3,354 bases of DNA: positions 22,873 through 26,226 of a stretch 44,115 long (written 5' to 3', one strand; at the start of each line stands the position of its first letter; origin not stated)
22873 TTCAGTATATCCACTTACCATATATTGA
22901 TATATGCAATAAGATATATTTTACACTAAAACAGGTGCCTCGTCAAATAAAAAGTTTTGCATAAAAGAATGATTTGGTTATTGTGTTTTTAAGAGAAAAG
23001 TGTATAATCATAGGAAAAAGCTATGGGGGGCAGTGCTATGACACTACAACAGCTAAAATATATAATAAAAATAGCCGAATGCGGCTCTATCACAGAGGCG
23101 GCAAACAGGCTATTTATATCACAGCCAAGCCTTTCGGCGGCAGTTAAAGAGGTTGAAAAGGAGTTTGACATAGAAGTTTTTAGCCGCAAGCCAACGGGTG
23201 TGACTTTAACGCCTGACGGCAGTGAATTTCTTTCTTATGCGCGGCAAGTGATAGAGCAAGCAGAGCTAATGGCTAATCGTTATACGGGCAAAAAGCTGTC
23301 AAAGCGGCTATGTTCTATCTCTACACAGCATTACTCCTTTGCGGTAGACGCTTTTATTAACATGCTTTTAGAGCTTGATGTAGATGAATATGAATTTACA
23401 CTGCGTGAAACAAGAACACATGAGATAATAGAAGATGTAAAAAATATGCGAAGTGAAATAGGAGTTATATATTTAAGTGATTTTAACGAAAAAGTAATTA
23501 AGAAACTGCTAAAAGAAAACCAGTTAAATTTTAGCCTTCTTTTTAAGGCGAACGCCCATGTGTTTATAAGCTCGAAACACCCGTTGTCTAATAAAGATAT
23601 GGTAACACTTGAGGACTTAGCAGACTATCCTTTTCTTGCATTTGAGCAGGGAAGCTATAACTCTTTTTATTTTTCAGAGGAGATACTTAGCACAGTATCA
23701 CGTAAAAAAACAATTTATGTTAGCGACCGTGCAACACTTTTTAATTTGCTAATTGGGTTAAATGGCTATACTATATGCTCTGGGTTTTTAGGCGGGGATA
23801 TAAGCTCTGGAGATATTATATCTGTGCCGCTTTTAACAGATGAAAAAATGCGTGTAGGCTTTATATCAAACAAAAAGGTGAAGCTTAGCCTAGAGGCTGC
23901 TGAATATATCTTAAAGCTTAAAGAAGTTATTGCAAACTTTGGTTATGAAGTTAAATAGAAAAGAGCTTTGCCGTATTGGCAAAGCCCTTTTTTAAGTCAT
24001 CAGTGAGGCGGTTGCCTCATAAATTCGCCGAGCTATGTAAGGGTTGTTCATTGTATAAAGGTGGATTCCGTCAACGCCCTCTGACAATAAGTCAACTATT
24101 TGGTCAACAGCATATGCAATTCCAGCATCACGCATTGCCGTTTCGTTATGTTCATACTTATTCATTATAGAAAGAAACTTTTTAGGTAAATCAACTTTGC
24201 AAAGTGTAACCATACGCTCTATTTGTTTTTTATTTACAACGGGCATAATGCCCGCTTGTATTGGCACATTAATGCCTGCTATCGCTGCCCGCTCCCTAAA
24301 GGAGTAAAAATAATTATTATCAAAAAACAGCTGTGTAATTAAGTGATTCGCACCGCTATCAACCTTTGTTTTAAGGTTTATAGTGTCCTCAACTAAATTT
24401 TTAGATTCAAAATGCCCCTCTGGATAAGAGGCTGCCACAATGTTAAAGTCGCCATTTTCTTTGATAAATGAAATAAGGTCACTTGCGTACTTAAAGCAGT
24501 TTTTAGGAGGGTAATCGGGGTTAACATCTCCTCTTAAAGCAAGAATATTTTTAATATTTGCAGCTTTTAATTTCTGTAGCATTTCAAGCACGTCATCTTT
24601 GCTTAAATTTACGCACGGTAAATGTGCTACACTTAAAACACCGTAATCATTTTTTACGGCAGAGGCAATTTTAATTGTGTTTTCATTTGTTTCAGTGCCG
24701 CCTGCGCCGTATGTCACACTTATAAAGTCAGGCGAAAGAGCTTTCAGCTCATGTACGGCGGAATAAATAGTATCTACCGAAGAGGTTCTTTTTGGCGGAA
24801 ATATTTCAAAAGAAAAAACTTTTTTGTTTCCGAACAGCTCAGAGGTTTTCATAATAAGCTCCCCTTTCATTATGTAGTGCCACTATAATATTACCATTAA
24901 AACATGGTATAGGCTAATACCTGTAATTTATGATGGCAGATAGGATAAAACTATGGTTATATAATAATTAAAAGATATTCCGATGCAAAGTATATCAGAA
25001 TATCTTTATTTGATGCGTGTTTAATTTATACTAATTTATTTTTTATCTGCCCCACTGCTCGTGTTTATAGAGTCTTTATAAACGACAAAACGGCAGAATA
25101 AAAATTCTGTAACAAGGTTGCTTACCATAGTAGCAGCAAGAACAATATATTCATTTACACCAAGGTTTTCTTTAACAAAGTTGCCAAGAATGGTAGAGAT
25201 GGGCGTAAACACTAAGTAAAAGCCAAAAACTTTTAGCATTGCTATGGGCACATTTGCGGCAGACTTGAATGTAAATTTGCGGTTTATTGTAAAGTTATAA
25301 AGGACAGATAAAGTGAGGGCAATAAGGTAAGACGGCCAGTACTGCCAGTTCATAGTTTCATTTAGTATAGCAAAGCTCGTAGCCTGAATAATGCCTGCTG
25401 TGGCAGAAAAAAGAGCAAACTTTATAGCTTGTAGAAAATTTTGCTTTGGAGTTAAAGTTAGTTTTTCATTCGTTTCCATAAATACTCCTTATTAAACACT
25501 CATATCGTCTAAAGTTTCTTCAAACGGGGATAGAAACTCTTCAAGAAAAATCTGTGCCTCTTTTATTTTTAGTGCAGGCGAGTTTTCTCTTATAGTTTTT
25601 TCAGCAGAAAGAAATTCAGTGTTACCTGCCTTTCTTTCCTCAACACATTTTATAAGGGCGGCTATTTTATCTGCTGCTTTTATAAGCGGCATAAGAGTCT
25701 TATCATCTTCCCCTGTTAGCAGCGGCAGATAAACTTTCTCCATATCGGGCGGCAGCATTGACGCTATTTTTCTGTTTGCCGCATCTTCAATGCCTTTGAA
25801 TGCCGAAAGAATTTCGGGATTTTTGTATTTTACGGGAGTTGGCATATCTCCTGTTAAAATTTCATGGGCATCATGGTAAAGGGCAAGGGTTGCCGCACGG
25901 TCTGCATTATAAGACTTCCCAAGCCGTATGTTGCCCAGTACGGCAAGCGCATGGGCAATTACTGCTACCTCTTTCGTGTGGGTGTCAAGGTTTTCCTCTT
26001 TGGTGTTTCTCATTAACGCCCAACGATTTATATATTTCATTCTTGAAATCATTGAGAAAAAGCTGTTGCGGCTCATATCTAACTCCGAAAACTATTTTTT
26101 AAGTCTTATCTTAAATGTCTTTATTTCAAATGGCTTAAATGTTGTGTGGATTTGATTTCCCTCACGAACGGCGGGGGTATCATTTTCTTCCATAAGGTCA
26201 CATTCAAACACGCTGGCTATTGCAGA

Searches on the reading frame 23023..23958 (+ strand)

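Call 15: search_protein_families(library=pfam, proteins=[window:23023-23958:+], max_evalue=0.001)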
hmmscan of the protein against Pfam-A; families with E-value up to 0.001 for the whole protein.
window:23023-23958:+ (311 aa): 2 families
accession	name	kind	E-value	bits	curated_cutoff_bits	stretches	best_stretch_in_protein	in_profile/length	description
PF00126.33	HTH_1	-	3.1e-18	65.9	26.6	1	8-66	1-59/60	Bacterial regulatory helix-turn-helix protein, lysR family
PF03466.25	LysR_substrate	-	1.1e-10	41.7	28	1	124-294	36-199/209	LysR substrate binding domain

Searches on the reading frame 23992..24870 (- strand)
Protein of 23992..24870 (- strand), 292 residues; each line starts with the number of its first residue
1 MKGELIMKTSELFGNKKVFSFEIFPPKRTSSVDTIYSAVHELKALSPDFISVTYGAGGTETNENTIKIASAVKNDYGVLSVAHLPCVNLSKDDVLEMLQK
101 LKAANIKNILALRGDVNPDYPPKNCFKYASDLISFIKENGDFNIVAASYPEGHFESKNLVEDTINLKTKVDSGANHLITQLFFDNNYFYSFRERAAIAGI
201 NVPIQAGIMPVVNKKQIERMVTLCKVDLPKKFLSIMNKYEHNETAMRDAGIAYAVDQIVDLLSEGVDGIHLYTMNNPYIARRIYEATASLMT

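Call 40: search_protein_families(library=pfam, proteins=[window:23992-24870:-], max_evalue=0.0001)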
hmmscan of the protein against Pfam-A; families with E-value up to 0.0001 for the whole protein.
window:23992-24870:- (292 aa): 1 family
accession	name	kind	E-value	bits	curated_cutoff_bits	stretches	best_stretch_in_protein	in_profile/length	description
PF02219.23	MTHFR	-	6.7e-83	278.8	24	1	15-286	9-285/287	Methylenetetrahydrofolate reductase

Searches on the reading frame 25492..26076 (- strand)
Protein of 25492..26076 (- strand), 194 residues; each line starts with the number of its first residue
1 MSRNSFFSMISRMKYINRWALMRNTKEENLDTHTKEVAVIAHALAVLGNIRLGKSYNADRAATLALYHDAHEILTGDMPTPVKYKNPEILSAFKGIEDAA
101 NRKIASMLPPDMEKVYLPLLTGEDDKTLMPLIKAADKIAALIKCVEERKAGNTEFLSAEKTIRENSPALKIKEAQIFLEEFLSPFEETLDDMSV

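Call 40: search_protein_families(library=pfam, proteins=[window:25492-26076:-], max_evalue=0.0001)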
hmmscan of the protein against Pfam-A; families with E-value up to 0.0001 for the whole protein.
window:25492-26076:- (194 aa): 3 families
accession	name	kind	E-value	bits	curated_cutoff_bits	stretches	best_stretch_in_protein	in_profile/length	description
PF12917.13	YfbR-like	-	2.4e-68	229.8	25.9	1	5-184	1-181/182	5'-deoxynucleotidase YfbR-like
PF13023.12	HD_3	-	3.7e-10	40.4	22.5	1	11-162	2-148/165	HD domain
PF01966.28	HD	-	7.7e-06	26.6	22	1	31-140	2-115/116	HD domain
